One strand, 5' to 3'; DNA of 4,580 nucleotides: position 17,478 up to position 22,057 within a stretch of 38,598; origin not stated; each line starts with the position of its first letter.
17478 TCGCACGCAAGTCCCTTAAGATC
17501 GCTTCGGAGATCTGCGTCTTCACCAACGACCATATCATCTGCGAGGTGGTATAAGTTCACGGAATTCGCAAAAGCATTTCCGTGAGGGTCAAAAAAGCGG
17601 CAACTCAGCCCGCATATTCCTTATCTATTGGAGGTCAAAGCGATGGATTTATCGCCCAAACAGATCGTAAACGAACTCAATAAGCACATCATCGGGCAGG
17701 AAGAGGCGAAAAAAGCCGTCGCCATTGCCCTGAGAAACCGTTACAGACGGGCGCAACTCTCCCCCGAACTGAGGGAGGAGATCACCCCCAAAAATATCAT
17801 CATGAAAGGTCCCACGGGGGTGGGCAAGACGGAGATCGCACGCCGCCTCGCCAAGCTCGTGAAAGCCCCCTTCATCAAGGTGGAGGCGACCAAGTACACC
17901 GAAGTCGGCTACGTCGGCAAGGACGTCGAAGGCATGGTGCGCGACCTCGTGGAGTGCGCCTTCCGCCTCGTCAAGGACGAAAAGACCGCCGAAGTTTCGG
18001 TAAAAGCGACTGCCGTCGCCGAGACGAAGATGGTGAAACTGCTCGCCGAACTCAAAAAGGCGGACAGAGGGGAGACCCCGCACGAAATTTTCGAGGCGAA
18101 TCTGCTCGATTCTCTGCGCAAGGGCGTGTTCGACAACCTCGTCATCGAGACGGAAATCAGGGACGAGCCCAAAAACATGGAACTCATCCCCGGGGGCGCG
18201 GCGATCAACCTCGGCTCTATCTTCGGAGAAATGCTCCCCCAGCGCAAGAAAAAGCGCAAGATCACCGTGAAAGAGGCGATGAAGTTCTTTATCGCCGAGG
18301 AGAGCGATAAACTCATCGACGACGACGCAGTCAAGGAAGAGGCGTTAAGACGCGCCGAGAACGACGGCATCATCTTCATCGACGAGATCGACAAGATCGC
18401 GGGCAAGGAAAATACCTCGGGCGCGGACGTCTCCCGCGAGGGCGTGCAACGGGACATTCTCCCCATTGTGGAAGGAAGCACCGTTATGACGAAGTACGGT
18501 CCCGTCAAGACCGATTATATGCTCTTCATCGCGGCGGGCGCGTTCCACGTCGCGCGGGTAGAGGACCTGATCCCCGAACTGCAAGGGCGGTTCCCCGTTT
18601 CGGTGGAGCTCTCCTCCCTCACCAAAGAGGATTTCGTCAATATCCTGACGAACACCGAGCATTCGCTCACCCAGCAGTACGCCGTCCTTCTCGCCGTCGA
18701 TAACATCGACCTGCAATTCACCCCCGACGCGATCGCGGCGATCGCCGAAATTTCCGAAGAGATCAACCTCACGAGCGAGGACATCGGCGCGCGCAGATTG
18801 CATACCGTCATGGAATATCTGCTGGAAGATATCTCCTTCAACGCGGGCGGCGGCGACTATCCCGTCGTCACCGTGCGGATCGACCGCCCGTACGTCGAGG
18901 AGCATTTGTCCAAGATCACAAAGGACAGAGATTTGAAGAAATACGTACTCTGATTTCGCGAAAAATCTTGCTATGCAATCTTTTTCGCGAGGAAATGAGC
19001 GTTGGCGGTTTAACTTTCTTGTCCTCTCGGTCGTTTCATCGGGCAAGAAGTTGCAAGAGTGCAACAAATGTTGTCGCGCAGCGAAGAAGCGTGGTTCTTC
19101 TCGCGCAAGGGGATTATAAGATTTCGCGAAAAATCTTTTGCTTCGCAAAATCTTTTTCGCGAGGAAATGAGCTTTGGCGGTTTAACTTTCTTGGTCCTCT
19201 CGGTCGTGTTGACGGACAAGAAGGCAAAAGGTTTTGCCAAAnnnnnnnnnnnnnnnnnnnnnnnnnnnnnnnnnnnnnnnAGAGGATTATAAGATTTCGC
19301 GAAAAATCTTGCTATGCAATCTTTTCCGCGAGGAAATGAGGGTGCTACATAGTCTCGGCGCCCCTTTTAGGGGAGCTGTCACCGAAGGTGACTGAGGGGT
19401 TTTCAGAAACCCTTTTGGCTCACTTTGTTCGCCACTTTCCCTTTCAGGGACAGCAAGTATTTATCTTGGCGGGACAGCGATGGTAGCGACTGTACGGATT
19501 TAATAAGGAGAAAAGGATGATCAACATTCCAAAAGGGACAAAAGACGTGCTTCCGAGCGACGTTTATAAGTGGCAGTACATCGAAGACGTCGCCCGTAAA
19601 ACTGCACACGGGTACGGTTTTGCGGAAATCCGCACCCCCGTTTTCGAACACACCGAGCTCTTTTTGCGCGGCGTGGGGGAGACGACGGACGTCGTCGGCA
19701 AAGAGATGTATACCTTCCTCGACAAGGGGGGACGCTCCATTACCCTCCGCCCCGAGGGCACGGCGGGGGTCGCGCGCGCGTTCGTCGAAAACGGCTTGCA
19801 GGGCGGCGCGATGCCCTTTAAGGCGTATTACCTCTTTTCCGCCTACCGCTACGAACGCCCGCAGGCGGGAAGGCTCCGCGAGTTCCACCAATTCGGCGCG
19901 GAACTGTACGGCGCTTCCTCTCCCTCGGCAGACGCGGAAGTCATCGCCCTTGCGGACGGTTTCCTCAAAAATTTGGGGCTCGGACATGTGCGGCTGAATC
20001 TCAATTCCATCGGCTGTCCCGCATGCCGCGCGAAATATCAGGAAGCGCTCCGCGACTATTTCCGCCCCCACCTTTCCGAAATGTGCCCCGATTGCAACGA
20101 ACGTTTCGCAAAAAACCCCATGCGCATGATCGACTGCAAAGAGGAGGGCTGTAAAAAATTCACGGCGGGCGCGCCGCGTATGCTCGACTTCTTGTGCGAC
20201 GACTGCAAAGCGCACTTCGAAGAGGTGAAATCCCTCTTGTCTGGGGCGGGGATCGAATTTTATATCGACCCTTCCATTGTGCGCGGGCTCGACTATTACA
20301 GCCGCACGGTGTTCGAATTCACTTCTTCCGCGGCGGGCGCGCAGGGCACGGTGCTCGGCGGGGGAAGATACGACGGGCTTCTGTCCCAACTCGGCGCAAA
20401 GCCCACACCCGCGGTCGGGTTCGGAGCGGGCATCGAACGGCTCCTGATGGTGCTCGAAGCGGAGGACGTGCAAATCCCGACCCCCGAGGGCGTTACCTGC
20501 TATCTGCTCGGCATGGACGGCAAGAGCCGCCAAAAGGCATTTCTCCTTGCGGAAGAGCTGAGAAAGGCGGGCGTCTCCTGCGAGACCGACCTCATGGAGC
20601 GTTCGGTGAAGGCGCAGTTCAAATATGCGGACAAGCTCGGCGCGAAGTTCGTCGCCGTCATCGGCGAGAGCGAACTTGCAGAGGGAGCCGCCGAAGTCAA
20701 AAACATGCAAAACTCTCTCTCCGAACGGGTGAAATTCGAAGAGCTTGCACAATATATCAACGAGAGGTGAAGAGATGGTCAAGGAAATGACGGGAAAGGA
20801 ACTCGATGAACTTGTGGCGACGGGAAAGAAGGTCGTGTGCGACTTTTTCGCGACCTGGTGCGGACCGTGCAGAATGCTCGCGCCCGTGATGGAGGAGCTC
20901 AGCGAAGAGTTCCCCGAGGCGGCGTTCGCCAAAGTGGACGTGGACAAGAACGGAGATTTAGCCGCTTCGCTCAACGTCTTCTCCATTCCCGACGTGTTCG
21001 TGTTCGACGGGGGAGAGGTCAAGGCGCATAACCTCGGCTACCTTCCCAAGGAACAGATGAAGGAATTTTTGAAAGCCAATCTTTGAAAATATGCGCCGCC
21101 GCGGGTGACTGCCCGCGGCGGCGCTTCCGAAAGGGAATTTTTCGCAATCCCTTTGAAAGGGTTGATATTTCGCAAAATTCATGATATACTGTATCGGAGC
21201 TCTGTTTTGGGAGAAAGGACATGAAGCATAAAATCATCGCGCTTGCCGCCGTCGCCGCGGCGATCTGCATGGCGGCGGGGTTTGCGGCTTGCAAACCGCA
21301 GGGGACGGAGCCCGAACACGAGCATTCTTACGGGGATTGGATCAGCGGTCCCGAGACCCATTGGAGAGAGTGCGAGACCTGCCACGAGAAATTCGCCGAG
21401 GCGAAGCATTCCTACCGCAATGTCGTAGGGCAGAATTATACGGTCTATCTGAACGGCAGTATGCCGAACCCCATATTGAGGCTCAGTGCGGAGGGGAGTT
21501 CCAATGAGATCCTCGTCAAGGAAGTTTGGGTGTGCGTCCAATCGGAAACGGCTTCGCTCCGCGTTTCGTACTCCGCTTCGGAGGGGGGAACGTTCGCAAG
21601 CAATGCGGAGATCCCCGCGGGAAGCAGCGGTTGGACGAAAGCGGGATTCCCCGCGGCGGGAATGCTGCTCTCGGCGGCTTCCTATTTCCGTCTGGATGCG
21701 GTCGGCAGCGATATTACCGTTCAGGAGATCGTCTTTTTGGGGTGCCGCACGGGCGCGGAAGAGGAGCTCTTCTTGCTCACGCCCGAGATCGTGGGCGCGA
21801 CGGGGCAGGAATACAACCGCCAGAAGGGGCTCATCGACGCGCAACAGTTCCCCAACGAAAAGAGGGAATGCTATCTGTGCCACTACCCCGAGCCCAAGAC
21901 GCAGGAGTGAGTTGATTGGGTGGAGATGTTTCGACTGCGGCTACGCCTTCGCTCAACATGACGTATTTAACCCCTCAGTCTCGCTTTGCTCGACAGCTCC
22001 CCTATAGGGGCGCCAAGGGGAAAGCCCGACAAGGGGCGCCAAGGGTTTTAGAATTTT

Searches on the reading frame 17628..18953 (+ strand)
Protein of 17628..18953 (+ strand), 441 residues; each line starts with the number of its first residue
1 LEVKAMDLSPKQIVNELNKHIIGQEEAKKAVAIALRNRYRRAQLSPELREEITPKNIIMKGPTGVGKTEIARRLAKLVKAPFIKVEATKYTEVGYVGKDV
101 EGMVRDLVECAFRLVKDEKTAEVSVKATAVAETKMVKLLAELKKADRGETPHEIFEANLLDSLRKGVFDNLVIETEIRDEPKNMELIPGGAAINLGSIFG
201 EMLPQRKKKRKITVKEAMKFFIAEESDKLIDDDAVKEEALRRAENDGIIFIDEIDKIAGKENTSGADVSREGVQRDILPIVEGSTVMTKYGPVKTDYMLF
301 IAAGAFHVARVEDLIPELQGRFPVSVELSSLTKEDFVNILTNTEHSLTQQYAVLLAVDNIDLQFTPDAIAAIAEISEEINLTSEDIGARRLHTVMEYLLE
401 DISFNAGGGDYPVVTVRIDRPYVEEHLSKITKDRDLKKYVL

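Call 23: search_protein_families(library=pfam, proteins=[window:17628-18953:+], max_evalue=0.00001)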
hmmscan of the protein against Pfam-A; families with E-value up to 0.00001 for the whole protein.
window:17628-18953:+ (441 aa): 4 families
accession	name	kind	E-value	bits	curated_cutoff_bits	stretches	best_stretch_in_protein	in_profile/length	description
PF07724.20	AAA_2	-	2e-30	106.4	27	1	206-324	28-165/166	AAA domain (Cdc48 subfamily)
PF00004.35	AAA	-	7.1e-15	56.1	21.2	1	238-328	48-129/131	ATPase family associated with various cellular activities (AAA)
PF07728.20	AAA_5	-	6.5e-08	33.1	22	0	56-92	1-38/139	AAA domain (dynein-related subfamily)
PF13401.12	AAA_22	-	6.7e-06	26.9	27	0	55-93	6-47/130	AAA domain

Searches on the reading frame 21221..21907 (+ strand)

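Call 61: search_protein_families(library=pfam, proteins=[window:21221-21907:+], max_evalue=1)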
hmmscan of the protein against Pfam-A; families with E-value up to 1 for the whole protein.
window:21221-21907:+ (229 aa): 2 families
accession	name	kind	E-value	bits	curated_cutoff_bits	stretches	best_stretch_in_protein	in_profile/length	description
PF22113.1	Mtrc-MtrF_II-IV_dom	-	0.041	13.8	30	0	50-66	8-25/176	Outer membrane cytochrome MtrC/MtrF-like, domains II/IV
PF09699.15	Paired_CXXCH_1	-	0.92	9.7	20.6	0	49-58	7-16/41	Doubled CXXCH motif (Paired_CXXCH_1)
